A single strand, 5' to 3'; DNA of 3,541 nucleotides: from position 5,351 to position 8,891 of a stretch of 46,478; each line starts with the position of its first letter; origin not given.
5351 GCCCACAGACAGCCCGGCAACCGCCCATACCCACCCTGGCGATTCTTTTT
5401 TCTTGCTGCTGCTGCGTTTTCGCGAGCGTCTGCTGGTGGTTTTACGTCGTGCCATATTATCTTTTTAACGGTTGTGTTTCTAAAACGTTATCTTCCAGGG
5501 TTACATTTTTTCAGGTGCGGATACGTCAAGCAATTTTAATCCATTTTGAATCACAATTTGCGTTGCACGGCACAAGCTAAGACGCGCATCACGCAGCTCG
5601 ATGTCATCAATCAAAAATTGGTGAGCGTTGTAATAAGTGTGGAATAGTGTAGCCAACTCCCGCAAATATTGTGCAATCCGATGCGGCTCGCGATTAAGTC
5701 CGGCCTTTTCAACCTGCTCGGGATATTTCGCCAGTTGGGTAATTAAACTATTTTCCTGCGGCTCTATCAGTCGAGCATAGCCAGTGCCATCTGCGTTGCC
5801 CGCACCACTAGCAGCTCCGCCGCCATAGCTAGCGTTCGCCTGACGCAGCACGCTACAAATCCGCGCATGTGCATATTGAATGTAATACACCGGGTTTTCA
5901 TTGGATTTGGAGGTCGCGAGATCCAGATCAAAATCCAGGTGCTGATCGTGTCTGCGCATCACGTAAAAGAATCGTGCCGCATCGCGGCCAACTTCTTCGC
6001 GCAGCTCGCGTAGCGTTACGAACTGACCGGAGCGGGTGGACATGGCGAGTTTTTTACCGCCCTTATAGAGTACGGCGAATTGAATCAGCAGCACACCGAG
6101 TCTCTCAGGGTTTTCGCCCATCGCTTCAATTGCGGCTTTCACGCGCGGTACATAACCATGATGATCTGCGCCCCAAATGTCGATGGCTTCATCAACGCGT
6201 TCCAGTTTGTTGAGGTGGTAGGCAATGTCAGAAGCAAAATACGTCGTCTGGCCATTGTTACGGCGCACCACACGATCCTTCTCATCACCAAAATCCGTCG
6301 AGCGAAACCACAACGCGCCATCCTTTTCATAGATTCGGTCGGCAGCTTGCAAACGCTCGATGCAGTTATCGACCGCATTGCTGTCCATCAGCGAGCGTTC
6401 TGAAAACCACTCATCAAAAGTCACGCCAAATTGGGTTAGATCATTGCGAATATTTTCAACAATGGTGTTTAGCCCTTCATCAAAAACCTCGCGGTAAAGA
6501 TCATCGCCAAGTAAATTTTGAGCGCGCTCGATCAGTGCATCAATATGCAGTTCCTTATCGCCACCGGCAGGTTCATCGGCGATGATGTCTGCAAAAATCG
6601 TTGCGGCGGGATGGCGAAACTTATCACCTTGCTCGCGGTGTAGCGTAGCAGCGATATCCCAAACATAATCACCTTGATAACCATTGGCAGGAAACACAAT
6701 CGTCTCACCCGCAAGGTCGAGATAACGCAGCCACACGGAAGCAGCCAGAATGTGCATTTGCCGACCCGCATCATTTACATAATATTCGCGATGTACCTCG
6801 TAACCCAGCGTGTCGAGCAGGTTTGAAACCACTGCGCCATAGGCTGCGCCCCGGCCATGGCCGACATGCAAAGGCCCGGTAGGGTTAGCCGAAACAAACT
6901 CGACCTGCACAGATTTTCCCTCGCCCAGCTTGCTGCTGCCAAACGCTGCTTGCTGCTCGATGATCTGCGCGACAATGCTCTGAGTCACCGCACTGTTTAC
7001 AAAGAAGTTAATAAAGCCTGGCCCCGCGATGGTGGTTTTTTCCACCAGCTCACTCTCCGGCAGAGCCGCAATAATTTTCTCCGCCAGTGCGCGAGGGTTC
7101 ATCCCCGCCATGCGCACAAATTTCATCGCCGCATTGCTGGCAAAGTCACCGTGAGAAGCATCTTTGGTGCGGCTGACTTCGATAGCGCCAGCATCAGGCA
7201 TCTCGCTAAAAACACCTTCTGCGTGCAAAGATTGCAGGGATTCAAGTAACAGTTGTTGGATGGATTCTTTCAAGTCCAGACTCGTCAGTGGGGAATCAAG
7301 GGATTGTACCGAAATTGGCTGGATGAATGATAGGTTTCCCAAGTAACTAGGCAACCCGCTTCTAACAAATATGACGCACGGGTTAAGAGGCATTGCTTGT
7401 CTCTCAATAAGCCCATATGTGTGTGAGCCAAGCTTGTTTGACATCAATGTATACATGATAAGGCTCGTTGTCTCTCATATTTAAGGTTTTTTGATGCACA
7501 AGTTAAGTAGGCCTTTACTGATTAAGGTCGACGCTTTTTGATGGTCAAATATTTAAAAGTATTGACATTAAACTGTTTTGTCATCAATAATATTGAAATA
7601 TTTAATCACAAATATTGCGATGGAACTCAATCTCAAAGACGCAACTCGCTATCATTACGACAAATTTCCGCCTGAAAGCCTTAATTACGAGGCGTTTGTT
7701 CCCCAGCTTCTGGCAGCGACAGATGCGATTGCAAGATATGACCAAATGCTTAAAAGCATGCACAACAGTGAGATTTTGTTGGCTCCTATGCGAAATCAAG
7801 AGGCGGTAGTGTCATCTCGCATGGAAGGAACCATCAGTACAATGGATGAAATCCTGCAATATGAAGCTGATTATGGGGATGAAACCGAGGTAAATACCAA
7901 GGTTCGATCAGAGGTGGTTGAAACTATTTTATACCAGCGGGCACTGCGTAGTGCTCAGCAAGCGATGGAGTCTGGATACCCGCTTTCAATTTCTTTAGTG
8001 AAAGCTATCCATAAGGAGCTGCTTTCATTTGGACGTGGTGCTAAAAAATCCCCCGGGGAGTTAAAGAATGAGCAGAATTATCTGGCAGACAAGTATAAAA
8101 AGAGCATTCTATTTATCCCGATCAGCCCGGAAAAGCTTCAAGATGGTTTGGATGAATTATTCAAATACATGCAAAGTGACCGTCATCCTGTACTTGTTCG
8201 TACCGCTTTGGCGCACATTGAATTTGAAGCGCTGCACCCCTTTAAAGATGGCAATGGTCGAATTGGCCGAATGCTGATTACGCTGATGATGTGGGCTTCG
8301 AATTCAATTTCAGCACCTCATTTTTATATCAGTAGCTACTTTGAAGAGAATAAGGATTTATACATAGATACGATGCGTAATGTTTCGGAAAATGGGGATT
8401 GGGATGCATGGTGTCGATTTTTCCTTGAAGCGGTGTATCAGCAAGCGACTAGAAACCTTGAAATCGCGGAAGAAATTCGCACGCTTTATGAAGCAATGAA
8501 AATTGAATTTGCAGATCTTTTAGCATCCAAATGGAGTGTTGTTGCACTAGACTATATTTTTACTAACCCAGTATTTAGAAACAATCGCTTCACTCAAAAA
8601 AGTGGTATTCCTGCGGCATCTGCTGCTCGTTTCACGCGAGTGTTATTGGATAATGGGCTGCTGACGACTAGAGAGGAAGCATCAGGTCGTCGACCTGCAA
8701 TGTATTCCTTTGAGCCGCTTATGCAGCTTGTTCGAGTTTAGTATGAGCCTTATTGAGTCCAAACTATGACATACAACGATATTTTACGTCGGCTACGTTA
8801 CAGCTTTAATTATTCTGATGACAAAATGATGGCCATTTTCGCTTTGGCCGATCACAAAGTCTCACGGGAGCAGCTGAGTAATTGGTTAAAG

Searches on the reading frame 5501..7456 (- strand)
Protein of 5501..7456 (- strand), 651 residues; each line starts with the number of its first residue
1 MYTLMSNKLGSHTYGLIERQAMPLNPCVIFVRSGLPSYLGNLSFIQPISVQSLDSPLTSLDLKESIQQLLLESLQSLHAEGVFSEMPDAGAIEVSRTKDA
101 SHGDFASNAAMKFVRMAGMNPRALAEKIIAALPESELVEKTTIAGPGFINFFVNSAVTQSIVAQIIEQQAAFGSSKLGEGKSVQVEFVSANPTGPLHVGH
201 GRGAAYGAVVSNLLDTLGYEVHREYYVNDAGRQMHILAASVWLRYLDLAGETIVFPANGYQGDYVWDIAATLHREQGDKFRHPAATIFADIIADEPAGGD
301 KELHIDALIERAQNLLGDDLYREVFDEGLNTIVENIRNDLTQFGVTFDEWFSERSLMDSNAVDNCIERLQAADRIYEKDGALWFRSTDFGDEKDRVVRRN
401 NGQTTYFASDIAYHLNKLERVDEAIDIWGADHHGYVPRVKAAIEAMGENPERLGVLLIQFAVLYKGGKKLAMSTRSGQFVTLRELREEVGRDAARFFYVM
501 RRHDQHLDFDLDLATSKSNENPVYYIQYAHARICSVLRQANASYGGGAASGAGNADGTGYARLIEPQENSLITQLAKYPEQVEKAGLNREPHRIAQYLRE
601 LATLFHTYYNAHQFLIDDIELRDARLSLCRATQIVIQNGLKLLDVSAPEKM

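Call 97: search_protein_families(library=pfam, proteins=[window:5501-7456:-], max_evalue=0.00001)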
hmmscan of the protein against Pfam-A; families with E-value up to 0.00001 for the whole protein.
window:5501-7456:- (651 aa): 4 families
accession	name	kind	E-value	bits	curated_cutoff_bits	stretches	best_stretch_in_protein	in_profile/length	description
PF05746.21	DALR_1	-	7.7e-33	113.5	22.3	1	526-651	1-117/117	DALR anticodon binding domain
PF00750.26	tRNA-synt_1d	-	3.2e-24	86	23.3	2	163-240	3-79/349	tRNA synthetases class I (R), catalytic domain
PF03485.21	Arg_tRNA_synt_N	-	2e-22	80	21.5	1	66-153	3-85/85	Arginyl tRNA synthetase N terminal domain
PF09334.17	tRNA-synt_1g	-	4.9e-06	26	20.1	0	330-388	68-126/391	tRNA synthetases class I (M)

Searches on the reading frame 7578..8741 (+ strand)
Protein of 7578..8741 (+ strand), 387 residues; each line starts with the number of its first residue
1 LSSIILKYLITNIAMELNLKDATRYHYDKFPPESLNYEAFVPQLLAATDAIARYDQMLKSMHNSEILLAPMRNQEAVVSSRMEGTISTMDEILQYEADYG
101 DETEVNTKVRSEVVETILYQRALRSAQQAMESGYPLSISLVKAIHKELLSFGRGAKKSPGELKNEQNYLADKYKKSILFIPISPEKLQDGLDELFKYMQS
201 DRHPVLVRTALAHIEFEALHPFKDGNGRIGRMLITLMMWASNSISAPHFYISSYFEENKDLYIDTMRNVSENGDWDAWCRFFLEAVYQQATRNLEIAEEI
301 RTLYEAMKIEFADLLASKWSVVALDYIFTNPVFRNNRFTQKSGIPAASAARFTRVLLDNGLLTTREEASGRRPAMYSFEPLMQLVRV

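Call 97: search_protein_families(library=pfam, proteins=[window:7578-8741:+], max_evalue=0.00001)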
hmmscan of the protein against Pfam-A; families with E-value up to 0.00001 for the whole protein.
window:7578-8741:+ (387 aa): 2 families
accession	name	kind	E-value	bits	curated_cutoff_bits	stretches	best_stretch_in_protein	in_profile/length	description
PF13784.11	Fic_N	-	1.8e-18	66.8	26.7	1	43-127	3-81/82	Fic/DOC family N-terminal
PF02661.23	Fic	-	6.2e-18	65.9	24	1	135-237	1-92/93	Fic/DOC family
